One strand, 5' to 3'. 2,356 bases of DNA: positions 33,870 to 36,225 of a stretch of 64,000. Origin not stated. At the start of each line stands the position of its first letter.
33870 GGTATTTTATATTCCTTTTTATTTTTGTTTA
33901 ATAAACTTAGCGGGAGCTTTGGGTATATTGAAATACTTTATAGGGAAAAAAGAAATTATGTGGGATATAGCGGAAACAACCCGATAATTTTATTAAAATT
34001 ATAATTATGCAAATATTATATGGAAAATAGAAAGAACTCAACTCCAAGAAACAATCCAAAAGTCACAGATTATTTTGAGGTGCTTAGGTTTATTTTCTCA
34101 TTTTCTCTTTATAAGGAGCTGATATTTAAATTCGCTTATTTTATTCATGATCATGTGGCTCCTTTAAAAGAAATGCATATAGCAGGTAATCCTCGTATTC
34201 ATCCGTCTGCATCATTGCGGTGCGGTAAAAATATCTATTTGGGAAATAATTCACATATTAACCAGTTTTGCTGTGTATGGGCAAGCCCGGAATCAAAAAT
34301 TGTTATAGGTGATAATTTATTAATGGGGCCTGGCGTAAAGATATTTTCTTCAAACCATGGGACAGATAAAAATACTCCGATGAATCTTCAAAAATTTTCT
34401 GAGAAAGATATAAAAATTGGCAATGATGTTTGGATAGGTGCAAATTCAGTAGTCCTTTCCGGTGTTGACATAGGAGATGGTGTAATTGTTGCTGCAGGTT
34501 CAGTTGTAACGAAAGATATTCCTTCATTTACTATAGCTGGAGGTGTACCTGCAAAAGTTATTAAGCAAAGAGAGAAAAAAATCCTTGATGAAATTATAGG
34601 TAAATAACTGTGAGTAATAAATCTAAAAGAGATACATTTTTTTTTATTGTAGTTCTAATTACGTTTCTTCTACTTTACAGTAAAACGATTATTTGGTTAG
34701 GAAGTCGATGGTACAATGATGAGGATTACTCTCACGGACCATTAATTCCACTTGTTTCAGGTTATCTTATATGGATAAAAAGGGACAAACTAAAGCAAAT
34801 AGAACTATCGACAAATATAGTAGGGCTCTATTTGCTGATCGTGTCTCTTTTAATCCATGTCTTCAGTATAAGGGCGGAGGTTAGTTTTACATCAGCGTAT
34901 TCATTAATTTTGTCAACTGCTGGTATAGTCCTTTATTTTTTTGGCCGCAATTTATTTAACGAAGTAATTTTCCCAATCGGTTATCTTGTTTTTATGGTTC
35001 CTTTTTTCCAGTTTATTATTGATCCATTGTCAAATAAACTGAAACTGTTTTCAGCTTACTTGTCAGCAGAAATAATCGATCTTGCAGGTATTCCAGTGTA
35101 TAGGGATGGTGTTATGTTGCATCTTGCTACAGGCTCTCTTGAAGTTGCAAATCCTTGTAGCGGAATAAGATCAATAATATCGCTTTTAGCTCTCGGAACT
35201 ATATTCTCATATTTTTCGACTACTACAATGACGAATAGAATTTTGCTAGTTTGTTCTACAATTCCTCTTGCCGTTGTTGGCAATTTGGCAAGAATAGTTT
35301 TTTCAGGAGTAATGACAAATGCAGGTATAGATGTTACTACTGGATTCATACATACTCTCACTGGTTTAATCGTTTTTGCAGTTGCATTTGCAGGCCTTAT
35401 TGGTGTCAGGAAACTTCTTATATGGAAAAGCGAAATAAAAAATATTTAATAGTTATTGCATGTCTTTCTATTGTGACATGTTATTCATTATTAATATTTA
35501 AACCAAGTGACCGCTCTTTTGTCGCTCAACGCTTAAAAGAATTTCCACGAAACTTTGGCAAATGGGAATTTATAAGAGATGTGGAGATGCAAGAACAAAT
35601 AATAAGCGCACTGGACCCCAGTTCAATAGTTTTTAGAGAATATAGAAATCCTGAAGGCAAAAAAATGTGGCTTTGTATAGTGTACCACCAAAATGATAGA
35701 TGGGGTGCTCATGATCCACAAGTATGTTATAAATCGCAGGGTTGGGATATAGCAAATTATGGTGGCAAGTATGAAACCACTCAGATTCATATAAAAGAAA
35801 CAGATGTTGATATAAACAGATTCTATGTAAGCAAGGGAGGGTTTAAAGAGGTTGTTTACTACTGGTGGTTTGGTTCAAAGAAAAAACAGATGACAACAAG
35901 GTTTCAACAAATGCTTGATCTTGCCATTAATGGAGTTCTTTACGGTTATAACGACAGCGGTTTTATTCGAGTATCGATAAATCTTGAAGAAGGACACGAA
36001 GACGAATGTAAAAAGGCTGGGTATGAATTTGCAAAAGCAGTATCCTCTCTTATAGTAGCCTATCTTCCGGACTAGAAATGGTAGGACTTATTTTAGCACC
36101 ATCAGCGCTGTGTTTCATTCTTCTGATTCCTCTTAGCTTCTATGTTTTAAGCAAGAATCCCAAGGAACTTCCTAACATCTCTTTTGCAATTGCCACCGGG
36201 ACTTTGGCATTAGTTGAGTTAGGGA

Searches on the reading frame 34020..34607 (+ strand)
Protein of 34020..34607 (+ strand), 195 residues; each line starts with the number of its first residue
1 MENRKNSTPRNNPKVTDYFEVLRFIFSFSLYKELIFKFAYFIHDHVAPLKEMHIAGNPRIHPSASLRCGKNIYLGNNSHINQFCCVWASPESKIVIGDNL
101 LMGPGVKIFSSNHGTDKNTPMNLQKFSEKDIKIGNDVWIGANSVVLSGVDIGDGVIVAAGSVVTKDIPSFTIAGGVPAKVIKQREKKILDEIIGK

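Call 14: search_protein_families(library=ncbifam, proteins=[window:34020-34607:+], max_evalue=0.00001)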
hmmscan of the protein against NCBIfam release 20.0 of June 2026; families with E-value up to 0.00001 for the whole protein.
window:34020-34607:+ (195 aa): 41 families (the best 25 are shown)
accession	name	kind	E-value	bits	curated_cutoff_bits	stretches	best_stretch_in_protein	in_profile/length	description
NF007499.0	PRK10092.1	equivalog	2e-28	99.4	314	1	56-183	58-182/183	maltose O-acetyltransferase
NF007076.0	PRK09527.1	equivalog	6.1e-25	87.8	347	1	52-184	54-185/203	galactoside O-acetyltransferase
NF007240.0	PRK09677.1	equivalog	4.4e-23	81.8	243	1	71-186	65-186/192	putative lipopolysaccharide biosynthesis O-acetyl transferase WbbJ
NF000311.1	Vat_ABCDEFH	equivalog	2e-22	79.8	300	1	74-186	54-166/201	Vat family streptogramin A O-acetyltransferase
TIGR03308.1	phn_thr-fam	hypoth_equivalog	1.1e-20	74.3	201.65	1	125-187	103-165/204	phosphonate metabolim protein, transferase hexapeptide repeat family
NF033468.1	stregram_VatI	exception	1.6e-19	70.5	415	1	74-190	56-173/208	streptogramin A O-acetyltransferase Vat(I)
NF000504.1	stregram_VatH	exception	3.8e-19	69.4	475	1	74-185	61-172/216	streptogramin A O-acetyltransferase Vat(H)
NF000111.1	stregram_VatD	exception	7.2e-19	68.4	400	1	76-185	59-168/209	streptogramin A O-acetyltransferase Vat(D)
TIGR03532.1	DapD_Ac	equivalog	1.5e-18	67.3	231.75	1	124-188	154-218/231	2,3,4,5-tetrahydropyridine-2,6-dicarboxylate N-acetyltransferase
NF007797.0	PRK10502.1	subfamily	2.8e-17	62.9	192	1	54-186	55-181/183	WcaF family extracellular polysaccharide biosynthesis acetyltransferase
NF058585.1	HptprglPActTf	PfamEq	3.3e-17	62.6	300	1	124-187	100-163/172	heptaprenylglyceryl phosphate O-acetyltransferase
NF000020.1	stregram_VatE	exception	3.5e-17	62.7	450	1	73-182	57-167/214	streptogramin A O-acetyltransferase Vat(E)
NF000101.1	stregram_VatA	exception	3.6e-17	62.7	450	1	74-185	62-173/219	streptogramin A O-acetyltransferase Vat(A)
NF000147.1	stregram_VatF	exception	2.1e-16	60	400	1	73-195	62-182/221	streptogramin A O-acetyltransferase Vat(F)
NF000097.1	stregram_VatC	exception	6.1e-16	59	425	1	75-187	63-175/212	streptogramin A O-acetyltransferase Vat(C)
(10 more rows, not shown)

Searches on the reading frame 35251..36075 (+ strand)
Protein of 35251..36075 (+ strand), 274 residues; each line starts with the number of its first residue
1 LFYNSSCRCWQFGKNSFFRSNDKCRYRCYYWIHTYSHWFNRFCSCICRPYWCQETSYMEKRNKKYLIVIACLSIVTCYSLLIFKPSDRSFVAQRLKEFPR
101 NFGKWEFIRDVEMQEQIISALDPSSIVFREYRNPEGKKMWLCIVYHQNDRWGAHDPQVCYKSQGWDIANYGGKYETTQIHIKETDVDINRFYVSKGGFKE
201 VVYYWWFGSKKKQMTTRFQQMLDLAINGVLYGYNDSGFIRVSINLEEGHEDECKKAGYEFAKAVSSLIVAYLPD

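Call 14: search_protein_families(library=ncbifam, proteins=[window:35251-36075:+], max_evalue=0.00001)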
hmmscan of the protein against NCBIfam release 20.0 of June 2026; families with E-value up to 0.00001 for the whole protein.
window:35251-36075:+ (274 aa): 5 families
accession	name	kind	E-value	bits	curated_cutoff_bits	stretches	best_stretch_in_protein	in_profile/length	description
TIGR04152.1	exosort_VPLPA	exception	5.8e-25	88.3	400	1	62-273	275-486/486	VPLPA-CTERM-specific exosortase XrtD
TIGR02914.1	EpsI_fam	equivalog_domain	1.4e-20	73.5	42.8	1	96-268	2-170/174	exosortase C-terminal domain/associated protein EpsI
NF038142.1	exosort_XrtW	exception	2.9e-17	62.2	425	1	59-272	292-494/494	exosortase W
NF045609.1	EpsI_type_B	exception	3.8e-17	62.4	220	1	67-243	5-187/221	exosortase-associated protein EpsI, B-type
NF045608.2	EpsI_type_V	exception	2.2e-12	46.8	228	1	91-251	31-193/218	exosortase-associated protein EpsI, V-type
